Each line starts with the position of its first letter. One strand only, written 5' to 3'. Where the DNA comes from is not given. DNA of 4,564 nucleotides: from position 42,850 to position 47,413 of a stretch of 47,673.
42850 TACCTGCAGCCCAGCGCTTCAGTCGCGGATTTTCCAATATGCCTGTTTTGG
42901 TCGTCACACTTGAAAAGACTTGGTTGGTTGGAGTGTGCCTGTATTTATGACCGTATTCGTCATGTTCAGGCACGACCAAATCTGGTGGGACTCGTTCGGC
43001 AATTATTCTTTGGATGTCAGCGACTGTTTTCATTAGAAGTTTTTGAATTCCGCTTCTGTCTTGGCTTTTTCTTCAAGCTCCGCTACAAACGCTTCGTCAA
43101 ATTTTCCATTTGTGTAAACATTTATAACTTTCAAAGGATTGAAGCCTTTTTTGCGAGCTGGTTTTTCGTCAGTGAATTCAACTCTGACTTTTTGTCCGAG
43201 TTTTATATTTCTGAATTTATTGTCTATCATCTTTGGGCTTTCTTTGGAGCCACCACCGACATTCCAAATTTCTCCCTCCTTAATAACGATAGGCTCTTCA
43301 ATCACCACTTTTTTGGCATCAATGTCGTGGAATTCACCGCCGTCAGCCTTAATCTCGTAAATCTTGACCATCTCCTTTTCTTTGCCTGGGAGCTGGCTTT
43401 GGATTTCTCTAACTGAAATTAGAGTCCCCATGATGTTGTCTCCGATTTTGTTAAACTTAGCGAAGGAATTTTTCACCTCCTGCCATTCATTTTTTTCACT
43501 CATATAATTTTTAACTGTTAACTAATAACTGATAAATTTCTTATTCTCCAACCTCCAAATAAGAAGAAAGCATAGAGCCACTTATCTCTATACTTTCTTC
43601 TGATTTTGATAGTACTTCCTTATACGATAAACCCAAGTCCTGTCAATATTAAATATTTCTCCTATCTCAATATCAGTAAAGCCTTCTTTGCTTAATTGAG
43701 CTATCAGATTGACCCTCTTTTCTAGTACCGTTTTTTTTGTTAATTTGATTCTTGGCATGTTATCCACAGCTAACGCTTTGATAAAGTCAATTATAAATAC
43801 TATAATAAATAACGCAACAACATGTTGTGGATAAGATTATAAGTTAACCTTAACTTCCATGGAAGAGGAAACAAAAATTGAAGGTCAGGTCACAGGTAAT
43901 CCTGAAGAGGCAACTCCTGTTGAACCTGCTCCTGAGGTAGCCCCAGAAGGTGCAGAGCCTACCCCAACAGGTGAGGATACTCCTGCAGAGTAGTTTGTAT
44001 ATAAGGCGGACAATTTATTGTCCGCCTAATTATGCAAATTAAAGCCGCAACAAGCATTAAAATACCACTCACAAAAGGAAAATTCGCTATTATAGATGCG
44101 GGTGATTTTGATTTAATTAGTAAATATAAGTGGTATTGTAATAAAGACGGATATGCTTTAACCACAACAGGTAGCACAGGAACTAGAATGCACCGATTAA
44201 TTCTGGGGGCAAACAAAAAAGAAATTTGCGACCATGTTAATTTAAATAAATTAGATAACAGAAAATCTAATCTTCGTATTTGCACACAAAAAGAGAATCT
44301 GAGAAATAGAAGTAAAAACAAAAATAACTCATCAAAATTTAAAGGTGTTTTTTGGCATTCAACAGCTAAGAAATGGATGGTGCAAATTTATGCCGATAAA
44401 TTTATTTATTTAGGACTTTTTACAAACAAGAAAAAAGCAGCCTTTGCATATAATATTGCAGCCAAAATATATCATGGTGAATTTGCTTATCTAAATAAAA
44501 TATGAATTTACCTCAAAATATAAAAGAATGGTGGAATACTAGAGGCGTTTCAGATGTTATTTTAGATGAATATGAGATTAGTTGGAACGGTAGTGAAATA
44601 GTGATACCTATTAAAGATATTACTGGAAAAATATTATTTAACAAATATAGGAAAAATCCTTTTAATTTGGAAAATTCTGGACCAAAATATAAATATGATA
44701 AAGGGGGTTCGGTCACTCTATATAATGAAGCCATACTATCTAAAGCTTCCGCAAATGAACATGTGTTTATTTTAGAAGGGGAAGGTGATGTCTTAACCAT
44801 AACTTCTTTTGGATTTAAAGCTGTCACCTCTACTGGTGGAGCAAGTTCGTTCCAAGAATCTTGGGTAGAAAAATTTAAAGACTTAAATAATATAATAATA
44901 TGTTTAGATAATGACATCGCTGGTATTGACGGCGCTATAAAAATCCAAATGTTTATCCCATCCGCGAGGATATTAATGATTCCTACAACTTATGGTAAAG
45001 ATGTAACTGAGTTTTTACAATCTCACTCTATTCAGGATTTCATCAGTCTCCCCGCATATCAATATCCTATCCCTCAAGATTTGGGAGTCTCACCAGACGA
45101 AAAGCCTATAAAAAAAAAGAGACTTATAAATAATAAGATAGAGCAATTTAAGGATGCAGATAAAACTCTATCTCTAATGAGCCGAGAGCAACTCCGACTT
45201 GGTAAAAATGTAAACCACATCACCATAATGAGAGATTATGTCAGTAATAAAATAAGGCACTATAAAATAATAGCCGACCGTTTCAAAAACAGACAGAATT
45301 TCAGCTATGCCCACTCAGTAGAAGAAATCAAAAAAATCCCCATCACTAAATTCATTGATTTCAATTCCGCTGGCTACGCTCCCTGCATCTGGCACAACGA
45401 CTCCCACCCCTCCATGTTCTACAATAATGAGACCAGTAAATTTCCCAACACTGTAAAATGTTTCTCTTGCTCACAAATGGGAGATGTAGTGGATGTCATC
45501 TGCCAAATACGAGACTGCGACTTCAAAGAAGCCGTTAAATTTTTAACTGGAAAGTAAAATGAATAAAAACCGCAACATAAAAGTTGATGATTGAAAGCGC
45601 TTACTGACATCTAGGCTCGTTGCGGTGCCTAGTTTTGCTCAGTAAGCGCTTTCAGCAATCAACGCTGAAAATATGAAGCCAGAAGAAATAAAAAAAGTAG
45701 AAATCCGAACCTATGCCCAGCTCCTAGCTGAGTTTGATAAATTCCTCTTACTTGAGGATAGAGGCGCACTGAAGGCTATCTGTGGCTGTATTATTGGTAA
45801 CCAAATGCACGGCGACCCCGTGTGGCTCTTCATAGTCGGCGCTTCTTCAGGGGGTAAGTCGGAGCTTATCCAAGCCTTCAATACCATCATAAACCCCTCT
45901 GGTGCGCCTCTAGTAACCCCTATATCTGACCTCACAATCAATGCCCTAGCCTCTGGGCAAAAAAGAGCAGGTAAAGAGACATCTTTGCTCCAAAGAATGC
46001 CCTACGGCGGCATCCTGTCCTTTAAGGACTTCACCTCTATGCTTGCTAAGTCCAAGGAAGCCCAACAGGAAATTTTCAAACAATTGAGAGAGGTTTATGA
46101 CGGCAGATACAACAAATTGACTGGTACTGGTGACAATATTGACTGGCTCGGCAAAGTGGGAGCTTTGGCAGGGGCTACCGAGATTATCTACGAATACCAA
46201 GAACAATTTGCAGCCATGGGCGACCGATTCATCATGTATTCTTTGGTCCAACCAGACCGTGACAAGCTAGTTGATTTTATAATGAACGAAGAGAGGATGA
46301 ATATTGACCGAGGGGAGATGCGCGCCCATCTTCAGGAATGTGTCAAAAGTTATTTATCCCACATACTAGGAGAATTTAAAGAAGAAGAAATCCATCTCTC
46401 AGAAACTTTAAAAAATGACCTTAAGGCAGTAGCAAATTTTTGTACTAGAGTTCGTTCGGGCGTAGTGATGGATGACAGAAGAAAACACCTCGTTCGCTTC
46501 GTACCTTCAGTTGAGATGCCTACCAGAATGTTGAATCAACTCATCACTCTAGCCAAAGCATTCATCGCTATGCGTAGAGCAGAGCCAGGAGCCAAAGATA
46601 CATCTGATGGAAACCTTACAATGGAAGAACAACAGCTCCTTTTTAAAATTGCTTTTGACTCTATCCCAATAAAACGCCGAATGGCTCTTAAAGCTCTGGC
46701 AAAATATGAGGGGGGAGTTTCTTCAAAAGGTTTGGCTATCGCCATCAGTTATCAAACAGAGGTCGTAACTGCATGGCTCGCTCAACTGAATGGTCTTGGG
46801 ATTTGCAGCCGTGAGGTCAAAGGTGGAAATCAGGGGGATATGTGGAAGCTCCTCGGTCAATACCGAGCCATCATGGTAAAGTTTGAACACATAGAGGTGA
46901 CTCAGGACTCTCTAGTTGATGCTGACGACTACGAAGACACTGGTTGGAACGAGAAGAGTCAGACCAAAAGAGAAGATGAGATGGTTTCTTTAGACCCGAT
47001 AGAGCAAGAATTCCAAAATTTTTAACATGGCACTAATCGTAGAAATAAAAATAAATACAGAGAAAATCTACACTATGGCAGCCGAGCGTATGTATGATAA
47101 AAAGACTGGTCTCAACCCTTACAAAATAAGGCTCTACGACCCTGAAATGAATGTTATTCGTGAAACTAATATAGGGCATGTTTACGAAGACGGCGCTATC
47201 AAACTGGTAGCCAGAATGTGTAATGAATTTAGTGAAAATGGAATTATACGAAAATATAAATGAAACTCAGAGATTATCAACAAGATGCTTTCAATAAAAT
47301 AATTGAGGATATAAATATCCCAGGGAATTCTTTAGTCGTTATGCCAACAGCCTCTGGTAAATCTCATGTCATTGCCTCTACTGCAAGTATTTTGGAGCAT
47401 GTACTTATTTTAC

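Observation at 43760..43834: Mirror-symmetric divergent control region with two inverted perfect DnaA boxes beside the replication genes - genetic switch or origin candidate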

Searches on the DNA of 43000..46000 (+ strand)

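Call 9: search_dna_similar(query=window:43000-46000:+, collection=phages, mode=distant)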
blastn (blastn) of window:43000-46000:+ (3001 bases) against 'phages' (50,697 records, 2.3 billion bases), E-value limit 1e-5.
No match.

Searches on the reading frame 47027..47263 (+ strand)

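Call 10: search_protein_families(library=pfam, max_evalue=0.01, proteins=[window:47027-47263:+])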
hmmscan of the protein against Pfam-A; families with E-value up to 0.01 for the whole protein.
window:47027-47263:+ (78 aa): 0 families

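Call 11: search_protein_families(library=phrogs, max_evalue=0.001, proteins=[window:47027-47263:+])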
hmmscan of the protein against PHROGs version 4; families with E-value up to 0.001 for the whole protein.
window:47027-47263:+ (78 aa): 1 family
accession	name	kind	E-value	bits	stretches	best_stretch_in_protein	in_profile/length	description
phrog_3491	-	unknown function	1.4e-12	48.6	1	1-72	1-73/85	-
